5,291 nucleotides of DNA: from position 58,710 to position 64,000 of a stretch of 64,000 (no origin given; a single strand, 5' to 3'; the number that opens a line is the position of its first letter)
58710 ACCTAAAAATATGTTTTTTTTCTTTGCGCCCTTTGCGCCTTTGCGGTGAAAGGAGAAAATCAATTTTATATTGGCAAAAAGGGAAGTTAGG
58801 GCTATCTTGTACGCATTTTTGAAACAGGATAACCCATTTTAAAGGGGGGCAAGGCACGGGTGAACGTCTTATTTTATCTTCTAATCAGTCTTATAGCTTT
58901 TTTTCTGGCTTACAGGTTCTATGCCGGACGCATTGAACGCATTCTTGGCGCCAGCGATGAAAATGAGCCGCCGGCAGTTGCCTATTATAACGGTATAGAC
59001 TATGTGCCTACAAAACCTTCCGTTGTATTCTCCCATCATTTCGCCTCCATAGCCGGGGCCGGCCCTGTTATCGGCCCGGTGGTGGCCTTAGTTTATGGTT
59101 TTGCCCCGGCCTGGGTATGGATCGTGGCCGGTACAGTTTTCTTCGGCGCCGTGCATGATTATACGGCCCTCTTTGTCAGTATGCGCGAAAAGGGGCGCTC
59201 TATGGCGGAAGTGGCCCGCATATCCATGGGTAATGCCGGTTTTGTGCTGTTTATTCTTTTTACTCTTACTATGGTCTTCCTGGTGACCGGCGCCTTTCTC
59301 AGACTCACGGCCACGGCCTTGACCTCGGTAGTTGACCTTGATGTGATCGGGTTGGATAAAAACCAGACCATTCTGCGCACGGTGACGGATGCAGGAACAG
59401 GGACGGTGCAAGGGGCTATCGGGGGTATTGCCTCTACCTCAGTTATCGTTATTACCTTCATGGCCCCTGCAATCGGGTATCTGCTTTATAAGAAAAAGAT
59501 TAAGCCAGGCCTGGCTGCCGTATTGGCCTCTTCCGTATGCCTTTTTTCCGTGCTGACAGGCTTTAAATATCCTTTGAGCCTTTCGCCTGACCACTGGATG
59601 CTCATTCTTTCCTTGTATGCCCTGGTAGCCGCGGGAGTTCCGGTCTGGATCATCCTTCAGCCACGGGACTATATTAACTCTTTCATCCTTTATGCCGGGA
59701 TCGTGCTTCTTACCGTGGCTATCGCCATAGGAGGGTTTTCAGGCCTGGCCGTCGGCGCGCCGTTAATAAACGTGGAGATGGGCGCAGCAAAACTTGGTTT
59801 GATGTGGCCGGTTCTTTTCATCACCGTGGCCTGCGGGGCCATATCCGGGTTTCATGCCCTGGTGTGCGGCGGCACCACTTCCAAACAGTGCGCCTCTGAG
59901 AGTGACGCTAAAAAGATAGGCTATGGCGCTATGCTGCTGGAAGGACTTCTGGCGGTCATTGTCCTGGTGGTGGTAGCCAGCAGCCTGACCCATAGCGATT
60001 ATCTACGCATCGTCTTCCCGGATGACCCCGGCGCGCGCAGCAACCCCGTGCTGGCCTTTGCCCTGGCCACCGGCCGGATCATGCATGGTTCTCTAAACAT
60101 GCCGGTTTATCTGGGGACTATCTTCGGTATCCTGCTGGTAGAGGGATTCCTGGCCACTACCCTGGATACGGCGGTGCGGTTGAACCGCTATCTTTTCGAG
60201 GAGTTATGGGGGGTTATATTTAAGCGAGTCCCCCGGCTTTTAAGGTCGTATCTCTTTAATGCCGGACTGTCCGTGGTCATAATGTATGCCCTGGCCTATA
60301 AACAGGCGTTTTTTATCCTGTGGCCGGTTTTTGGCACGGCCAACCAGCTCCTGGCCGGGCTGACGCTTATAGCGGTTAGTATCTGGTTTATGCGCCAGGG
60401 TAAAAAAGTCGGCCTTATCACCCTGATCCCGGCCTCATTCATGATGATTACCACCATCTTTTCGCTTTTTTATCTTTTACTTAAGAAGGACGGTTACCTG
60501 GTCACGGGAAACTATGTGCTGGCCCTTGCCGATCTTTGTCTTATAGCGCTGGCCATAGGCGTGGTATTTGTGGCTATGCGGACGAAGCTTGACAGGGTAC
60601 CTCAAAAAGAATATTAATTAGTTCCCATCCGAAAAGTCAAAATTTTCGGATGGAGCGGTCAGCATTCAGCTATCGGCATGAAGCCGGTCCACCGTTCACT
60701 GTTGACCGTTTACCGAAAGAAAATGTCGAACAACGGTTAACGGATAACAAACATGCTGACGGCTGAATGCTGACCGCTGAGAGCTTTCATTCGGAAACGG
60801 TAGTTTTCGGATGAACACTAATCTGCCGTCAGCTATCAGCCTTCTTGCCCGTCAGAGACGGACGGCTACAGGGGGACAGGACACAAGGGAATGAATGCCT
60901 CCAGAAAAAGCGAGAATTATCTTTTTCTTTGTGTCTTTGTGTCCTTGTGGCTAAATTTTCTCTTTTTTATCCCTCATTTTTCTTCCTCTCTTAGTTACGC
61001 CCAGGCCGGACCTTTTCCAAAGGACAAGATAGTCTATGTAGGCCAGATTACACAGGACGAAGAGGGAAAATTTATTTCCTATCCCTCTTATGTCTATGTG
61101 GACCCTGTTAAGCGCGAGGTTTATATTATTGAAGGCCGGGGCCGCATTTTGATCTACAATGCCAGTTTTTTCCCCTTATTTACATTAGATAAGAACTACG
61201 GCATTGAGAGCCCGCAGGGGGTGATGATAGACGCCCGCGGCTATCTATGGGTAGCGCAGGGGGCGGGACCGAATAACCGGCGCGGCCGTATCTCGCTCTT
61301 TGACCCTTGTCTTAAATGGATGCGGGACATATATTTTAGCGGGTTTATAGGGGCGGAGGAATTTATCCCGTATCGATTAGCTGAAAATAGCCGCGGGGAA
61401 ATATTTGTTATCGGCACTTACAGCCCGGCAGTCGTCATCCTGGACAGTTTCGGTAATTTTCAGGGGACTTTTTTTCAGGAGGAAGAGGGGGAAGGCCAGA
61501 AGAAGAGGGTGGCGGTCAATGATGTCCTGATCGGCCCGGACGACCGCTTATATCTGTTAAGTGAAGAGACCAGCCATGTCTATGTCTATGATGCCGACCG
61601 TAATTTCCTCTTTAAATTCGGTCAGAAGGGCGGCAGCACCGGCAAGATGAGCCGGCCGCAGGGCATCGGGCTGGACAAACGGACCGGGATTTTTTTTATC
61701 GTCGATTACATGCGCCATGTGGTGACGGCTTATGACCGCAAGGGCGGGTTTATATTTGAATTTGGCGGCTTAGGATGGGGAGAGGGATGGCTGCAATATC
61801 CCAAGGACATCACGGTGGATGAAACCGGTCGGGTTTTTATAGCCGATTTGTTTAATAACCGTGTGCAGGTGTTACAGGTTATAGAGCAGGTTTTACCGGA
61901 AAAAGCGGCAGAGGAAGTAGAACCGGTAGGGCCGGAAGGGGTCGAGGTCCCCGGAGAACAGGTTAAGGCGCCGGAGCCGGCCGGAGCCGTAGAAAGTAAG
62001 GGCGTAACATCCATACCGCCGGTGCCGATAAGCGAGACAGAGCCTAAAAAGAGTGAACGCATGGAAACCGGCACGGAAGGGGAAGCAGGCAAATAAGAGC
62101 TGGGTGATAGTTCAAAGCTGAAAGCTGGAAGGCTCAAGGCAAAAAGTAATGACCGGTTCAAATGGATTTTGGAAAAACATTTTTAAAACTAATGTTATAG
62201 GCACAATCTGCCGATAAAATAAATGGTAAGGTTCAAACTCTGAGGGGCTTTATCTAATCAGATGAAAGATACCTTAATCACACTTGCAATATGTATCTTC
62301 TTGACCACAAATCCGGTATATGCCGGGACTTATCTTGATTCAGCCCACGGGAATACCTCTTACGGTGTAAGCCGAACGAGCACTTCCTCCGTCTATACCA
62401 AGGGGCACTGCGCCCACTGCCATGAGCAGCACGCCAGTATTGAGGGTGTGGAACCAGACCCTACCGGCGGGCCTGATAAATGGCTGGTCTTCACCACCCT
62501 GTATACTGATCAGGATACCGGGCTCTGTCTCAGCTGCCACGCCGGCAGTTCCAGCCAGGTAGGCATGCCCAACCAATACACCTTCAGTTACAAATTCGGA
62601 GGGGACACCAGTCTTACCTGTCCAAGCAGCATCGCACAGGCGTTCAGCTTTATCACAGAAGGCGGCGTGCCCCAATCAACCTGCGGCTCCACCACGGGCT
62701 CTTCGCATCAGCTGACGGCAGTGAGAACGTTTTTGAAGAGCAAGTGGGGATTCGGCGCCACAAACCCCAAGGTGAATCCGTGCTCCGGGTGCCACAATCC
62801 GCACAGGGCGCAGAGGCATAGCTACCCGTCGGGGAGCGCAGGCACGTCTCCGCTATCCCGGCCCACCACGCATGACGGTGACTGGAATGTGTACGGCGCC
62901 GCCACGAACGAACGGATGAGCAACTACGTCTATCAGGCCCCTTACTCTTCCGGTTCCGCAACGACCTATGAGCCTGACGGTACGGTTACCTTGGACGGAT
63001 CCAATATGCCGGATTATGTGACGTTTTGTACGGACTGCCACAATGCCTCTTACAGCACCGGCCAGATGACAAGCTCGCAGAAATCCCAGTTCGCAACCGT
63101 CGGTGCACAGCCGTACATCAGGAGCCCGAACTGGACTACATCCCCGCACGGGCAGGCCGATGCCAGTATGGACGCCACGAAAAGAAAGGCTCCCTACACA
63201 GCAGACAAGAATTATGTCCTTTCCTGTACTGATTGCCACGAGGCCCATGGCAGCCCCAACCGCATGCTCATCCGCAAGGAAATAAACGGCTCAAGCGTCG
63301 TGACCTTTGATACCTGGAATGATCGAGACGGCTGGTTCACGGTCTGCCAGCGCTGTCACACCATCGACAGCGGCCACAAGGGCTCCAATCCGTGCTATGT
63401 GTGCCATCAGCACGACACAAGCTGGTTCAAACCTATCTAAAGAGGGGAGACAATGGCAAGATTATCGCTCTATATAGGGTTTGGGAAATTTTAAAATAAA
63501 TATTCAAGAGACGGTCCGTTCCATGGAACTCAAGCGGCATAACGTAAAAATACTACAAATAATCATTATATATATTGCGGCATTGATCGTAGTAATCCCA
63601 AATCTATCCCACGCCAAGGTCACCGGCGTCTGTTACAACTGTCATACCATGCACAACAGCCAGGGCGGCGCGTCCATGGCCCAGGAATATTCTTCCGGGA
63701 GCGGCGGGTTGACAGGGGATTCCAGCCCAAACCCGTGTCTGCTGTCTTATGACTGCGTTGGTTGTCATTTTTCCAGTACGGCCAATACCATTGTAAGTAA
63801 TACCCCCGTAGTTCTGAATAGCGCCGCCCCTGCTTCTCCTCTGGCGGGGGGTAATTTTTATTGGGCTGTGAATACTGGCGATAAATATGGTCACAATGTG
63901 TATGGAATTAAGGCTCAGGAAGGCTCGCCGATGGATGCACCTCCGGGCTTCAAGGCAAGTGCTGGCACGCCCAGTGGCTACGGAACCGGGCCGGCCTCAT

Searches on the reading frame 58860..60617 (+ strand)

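Call 22: search_protein_families(library=pfam, proteins=[window:58860-60617:+], max_evalue=0.001)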
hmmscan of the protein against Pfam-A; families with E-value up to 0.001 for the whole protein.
window:58860-60617:+ (585 aa): 1 family
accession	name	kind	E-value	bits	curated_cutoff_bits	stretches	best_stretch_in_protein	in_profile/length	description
PF02554.20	CstA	-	2.5e-130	436.3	27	2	3-384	2-362/560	Carbon starvation protein CstA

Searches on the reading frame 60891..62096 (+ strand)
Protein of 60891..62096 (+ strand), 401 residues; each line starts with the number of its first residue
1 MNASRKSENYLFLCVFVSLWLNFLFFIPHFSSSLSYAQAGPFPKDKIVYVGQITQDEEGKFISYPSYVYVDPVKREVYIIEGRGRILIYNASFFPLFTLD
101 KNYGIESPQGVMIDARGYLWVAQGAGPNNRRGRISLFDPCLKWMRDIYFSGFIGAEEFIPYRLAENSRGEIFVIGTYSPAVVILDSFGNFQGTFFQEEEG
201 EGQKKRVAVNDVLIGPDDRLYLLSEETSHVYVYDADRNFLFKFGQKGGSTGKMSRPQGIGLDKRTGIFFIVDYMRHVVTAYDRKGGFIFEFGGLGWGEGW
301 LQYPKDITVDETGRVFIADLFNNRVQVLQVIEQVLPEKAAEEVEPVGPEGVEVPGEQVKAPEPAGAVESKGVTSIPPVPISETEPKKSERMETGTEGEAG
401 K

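Call 22: search_protein_families(library=pfam, proteins=[window:60891-62096:+], max_evalue=0.001)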
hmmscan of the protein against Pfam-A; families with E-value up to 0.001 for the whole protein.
window:60891-62096:+ (401 aa): 2 families
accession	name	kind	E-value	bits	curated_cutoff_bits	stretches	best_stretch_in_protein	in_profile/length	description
PF01436.27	NHL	-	3.4e-07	30.4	20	1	301-327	1-27/28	NHL repeat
PF08450.18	SGL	-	5.9e-05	23.2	26.3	0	194-327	75-209/246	SMP-30/Gluconolactonase/LRE-like region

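Call 85: search_protein_families(library=ncbifam, proteins=[window:60891-62096:+], max_evalue=0.0001)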
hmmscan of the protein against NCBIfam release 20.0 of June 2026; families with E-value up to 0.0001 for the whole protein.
window:60891-62096:+ (401 aa): 1 family
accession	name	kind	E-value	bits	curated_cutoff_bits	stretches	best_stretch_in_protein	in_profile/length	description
NF035926.1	scyF_NHL_VPEP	equivalog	3.8e-21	75.7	350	1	107-329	43-274/376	scytonemin biosynthesis PEP-CTERM protein ScyF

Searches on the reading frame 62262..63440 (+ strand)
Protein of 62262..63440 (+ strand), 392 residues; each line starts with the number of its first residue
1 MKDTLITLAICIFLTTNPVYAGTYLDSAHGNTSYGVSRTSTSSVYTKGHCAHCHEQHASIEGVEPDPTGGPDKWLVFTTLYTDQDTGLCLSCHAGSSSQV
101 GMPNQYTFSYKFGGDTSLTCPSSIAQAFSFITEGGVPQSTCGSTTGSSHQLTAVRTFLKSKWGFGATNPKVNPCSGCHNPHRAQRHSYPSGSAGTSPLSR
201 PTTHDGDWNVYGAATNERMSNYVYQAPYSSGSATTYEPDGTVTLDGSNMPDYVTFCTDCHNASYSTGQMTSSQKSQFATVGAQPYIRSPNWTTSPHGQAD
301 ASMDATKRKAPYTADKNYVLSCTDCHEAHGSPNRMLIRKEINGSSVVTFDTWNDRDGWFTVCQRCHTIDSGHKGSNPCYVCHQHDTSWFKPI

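Call 22: search_protein_families(library=pfam, proteins=[window:62262-63440:+], max_evalue=0.001)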
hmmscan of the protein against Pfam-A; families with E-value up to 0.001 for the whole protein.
window:62262-63440:+ (392 aa): 4 families
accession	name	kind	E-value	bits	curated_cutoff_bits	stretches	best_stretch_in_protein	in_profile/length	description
PF14522.11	Cytochrome_C7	-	6.6e-09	35.9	24.8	0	318-383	12-67/67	Cytochrome c7 and related cytochrome c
PF09699.15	Paired_CXXCH_1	-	2.1e-08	34.2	20.6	1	321-341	8-28/41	Doubled CXXCH motif (Paired_CXXCH_1)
PF22113.1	Mtrc-MtrF_II-IV_dom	-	5.6e-07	29.7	30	0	35-102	69-138/176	Outer membrane cytochrome MtrC/MtrF-like, domains II/IV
PF14537.11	Cytochrom_c3_2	-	0.0002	22.2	25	0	255-331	8-69/79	Cytochrome c3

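Call 42: search_solved_structures(query=window:62262-63440:+, max_evalue=1, show_alignments=1)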
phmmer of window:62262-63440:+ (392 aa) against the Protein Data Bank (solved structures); distinct sequences matched with E-value up to 1: 1.
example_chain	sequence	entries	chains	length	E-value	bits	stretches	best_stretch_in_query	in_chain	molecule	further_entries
6btm_A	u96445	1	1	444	0.53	12.6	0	53-97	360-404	Alternative Complex III subunit A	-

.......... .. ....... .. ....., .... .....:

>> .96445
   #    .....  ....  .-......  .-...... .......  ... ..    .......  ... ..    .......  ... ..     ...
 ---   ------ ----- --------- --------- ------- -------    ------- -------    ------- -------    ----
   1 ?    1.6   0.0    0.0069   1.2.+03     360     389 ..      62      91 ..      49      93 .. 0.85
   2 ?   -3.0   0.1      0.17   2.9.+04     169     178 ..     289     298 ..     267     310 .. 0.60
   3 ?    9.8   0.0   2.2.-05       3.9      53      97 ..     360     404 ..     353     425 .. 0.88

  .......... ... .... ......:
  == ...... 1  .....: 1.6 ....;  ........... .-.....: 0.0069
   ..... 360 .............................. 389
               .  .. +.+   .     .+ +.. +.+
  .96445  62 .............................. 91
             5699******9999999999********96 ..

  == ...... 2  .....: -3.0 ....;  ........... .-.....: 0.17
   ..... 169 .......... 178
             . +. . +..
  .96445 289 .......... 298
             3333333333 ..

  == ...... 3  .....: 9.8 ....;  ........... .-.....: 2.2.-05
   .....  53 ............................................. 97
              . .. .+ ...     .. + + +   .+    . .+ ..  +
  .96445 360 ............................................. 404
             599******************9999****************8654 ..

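Call 48: find_encoding_contigs(protein=window:62262-63440:+, flank=10000, max_places=3)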
Protein window:62262-63440:+ (392 aa): no gene with exactly this product is on record in the collection.

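Call 68: search_solved_structures(query=A4, max_evalue=1, show_alignments=1)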
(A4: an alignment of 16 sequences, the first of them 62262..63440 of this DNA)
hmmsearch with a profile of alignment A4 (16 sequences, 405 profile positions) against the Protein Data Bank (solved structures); distinct sequences matched with E-value up to 1: 12.
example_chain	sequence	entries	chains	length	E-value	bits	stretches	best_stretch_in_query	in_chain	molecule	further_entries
9m8m_C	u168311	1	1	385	0.0019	20.7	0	255-394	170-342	Photosynthetic reaction center cytochrome c subunit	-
6r2q_A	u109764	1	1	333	0.0026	20.2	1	309-402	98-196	Cystathionine beta-synthase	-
7tfs_A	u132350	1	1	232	0.034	16.6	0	156-335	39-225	Cytochrome c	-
2ygl_A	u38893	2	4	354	0.13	14.7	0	270-304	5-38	BLOOD GROUP A-AND B-CLEAVING ENDO-BETA-GALACTOSIDASE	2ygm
3ouq_A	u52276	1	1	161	0.2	14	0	340-396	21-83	Cytochrome c family protein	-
5glt_A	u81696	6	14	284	0.24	13.8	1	219-264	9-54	Galectin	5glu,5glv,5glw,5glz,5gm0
7o0u_C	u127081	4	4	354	0.29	13.5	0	53-103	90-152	MULTIHEME_CYTC domain-containing protein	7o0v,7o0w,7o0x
1kwj_A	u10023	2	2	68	0.4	13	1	347-394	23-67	cytochrome c7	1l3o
9l94_T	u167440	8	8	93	0.46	12.8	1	251-318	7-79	Large ribosomal subunit protein eL42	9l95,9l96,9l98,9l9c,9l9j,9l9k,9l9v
4hl0_A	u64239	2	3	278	0.51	12.7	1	220-264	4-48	galectin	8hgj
8yzq_A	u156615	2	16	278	0.58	12.5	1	220-264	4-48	Galectin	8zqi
1ehj_A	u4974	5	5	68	0.6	12.4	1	347-394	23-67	CYTOCHROME C7 | CYTOCHROME C551.5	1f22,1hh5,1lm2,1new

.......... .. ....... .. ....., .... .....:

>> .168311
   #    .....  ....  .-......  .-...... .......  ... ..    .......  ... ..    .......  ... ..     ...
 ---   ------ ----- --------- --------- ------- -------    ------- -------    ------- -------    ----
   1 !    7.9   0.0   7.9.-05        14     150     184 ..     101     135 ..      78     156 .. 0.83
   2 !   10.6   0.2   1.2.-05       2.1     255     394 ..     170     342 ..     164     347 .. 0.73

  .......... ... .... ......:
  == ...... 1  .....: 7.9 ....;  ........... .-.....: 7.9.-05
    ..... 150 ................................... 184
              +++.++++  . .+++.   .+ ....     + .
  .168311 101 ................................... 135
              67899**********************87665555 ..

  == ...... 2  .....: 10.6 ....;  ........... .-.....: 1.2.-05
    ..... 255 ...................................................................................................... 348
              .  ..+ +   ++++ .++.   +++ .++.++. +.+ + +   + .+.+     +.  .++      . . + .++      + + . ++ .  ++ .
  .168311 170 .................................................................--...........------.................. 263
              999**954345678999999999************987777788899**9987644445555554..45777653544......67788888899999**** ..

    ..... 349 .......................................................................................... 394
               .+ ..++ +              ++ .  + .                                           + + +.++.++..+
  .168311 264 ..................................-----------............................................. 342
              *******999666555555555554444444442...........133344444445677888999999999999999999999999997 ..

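Call 85: search_protein_families(library=ncbifam, proteins=[window:62262-63440:+], max_evalue=0.0001)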
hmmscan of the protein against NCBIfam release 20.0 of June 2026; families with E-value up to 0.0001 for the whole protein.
window:62262-63440:+ (392 aa): 1 family
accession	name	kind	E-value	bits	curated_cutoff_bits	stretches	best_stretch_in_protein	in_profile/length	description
TIGR01905.1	paired_CXXCH_1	subfamily_domain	2.1e-08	33.9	25.2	0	322-341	9-28/41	doubled CXXCH domain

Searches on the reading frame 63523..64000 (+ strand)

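Call 4: search_protein_families(library=pfam, proteins=[window:63523-64000:+], max_evalue=1)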
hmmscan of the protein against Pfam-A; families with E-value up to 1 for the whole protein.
window:63523-64000:+ (159 aa): 5 families
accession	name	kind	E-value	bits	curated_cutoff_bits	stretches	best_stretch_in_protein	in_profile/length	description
PF14522.11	Cytochrome_C7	-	0.0038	17.5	24.8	1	29-89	7-55/67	Cytochrome c7 and related cytochrome c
PF09699.15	Paired_CXXCH_1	-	0.0098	16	20.6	1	30-48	1-20/41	Doubled CXXCH motif (Paired_CXXCH_1)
PF02723.19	CoV_E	-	0.059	14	32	1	7-46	8-47/75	Coronavirus small envelope protein E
PF22113.1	Mtrc-MtrF_II-IV_dom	-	0.13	12.2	30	1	29-87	115-168/176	Outer membrane cytochrome MtrC/MtrF-like, domains II/IV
PF07635.16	PSCyt1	-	0.37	11.9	22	0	37-64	1-28/59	Planctomycete cytochrome C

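Call 5: search_protein_families(library=ncbifam, proteins=[window:63523-64000:+], max_evalue=1)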
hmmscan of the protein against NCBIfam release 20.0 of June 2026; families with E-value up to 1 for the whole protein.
window:63523-64000:+ (159 aa): 3 families
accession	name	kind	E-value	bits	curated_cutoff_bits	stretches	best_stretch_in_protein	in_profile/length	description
TIGR01905.1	paired_CXXCH_1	subfamily_domain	0.016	15.1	25.2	1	34-50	6-22/41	doubled CXXCH domain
TIGR03153.1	cytochr_NrfH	equivalog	0.024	14.7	134.2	1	11-84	4-61/138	cytochrome c nitrite reductase small subunit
NF040971.1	cytc_ExtS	equivalog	0.16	11.2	100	1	13-50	6-41/262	selenite/tellurite reduction operon c-type cytochrome lipoprotein ExtS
